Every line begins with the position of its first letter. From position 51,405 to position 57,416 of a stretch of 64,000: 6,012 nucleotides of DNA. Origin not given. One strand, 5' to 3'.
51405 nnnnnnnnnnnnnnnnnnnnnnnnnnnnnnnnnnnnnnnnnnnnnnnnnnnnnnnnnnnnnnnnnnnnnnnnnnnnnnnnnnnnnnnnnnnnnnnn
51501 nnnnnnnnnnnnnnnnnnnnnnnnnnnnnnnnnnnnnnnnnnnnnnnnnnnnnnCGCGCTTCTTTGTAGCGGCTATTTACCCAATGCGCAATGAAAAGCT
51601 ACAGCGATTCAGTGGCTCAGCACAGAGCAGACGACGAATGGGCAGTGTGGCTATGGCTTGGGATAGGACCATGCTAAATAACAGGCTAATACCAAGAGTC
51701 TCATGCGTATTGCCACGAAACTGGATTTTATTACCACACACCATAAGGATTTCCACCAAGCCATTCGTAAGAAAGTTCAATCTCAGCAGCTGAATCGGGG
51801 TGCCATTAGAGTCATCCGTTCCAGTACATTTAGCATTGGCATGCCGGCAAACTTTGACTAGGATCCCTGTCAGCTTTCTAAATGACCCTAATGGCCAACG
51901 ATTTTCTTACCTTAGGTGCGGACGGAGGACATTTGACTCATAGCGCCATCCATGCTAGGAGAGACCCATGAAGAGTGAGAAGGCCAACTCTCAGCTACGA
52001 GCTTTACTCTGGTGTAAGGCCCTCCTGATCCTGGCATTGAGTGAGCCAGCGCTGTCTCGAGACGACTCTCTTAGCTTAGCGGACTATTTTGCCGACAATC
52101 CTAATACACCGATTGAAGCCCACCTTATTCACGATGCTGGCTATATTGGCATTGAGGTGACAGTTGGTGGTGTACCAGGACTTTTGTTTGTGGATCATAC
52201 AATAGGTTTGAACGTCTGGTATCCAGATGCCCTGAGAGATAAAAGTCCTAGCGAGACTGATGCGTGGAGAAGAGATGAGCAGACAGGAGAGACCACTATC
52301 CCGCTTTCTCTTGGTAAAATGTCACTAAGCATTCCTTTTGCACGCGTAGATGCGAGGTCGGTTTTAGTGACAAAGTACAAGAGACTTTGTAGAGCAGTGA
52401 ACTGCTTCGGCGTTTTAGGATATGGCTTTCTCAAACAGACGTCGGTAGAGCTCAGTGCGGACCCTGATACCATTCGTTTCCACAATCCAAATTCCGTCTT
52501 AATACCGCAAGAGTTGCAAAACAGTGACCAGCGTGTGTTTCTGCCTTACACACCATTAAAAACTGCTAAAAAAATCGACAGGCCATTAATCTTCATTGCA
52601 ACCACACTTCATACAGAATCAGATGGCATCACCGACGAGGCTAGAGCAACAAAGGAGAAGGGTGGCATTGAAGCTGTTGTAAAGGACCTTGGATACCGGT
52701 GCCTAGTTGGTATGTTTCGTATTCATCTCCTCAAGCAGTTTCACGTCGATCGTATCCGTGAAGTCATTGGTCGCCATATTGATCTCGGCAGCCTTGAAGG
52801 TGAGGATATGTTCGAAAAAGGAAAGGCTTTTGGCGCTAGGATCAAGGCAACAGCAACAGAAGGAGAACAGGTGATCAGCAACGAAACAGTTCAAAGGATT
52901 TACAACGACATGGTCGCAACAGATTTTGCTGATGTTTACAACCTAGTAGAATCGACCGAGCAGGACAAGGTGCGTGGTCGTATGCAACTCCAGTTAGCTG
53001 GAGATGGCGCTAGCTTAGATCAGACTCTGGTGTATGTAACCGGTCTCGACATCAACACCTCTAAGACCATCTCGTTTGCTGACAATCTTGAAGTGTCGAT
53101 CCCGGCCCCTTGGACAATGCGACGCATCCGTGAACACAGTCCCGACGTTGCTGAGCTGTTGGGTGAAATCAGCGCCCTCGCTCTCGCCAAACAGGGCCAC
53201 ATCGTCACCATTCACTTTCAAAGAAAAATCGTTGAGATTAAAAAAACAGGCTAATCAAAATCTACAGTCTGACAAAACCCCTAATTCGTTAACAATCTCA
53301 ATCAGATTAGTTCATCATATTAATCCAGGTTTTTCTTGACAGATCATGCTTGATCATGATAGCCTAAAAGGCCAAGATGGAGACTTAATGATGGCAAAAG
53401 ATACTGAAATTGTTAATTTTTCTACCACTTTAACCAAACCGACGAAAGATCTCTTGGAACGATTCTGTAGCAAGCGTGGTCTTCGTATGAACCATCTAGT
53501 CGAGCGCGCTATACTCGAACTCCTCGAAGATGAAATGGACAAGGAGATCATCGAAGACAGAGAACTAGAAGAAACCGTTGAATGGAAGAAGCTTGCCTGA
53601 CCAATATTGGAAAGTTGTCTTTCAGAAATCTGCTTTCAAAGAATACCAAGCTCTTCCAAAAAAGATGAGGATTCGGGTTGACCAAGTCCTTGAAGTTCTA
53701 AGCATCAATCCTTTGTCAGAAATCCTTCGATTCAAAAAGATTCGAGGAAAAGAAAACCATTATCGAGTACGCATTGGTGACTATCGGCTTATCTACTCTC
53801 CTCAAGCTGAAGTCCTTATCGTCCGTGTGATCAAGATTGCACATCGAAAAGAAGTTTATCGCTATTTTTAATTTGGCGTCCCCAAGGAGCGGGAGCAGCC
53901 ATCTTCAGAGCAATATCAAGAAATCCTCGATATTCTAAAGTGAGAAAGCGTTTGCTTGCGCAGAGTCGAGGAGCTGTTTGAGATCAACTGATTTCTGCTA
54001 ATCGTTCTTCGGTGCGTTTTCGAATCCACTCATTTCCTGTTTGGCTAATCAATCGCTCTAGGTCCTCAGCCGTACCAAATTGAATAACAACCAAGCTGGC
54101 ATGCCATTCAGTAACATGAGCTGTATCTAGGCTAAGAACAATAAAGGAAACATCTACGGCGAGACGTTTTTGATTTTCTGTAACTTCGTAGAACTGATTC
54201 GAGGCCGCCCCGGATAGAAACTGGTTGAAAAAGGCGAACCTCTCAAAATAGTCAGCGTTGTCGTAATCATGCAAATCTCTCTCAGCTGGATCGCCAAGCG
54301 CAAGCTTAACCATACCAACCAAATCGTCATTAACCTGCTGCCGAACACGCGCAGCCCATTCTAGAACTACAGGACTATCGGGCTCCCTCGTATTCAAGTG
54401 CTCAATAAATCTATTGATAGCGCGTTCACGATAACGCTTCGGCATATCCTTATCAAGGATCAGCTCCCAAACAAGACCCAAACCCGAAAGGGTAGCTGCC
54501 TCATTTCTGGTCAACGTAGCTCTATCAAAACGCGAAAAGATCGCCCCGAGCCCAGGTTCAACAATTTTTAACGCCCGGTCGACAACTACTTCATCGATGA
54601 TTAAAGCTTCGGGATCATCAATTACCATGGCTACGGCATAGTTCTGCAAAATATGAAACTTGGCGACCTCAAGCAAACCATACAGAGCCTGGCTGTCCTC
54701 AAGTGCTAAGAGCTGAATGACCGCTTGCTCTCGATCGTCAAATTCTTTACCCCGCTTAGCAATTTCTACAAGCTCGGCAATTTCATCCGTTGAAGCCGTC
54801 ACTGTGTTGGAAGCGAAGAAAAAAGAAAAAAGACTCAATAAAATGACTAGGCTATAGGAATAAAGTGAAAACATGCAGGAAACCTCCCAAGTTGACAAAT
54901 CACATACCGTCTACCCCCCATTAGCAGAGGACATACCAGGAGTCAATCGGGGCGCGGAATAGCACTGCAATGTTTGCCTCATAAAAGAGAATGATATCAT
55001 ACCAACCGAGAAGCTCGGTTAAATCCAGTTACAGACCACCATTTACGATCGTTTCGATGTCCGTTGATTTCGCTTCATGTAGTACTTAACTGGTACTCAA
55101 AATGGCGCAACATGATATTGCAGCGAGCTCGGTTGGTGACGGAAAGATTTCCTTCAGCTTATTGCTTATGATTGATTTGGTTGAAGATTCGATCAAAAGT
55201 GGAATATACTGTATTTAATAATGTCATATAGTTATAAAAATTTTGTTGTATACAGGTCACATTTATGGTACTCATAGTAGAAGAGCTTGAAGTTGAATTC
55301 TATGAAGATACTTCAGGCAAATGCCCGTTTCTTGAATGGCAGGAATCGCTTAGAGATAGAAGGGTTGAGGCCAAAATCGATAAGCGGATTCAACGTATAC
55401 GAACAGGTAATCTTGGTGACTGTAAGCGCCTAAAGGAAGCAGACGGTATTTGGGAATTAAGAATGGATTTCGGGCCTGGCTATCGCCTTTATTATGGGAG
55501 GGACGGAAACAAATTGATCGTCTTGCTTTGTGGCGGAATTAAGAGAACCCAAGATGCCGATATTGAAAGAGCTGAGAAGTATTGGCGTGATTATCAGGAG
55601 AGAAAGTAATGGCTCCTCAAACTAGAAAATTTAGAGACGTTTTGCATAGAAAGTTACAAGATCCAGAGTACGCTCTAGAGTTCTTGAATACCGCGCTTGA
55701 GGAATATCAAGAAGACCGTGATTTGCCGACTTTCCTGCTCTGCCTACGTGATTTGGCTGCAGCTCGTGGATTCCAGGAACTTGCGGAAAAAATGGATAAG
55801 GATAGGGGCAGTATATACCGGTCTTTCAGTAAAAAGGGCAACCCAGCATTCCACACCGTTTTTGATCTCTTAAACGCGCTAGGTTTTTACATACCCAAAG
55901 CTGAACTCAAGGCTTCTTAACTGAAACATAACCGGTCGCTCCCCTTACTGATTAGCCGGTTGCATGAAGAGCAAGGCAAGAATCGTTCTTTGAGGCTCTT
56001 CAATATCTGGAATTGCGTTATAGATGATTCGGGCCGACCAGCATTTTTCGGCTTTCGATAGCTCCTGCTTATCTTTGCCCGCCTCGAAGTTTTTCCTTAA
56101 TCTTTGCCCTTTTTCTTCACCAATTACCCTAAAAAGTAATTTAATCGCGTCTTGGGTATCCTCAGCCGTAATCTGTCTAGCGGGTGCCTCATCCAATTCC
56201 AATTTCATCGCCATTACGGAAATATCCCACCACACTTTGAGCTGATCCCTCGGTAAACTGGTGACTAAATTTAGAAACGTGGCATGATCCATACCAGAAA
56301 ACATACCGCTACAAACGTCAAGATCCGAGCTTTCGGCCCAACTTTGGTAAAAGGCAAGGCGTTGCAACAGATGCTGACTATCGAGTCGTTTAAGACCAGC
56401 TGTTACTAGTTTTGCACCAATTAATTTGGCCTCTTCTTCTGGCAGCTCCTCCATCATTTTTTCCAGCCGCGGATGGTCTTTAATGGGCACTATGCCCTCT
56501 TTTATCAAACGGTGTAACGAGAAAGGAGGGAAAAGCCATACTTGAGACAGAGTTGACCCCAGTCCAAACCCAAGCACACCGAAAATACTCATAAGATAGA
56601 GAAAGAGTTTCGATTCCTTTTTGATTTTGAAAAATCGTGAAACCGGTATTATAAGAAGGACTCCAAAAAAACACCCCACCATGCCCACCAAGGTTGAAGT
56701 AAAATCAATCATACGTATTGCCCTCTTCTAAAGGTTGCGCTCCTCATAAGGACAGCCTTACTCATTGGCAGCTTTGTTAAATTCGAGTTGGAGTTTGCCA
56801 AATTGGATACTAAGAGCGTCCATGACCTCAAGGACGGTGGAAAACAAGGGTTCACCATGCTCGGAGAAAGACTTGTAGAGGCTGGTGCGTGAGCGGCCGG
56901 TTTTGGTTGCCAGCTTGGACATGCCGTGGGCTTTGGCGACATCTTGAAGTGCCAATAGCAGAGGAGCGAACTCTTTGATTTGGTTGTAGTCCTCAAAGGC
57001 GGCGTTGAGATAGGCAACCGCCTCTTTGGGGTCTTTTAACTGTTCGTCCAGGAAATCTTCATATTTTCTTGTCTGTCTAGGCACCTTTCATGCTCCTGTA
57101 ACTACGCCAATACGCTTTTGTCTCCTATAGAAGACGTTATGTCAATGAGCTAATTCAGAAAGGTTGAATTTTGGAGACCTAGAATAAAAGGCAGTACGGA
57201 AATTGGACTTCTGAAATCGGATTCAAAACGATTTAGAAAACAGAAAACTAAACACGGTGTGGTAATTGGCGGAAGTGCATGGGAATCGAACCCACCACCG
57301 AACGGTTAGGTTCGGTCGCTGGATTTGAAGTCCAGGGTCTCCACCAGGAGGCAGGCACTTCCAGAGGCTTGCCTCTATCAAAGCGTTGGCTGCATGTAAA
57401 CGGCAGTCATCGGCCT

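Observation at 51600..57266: AT-richer, TA-dense islet abutting tRNA-Sec: probable horizontally acquired island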

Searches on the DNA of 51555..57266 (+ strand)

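Call 36: search_dna_similar(query=window:51555-57266:+, collection=plasmids, mode=distant, max_rows=10)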
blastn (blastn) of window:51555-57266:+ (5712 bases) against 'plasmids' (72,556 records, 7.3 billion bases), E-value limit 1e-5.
No match.

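Call 37: search_dna_similar(query=window:51555-57266:+, collection=phages, mode=distant, max_rows=10)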
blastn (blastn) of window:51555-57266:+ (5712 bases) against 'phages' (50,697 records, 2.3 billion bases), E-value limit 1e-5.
No match.
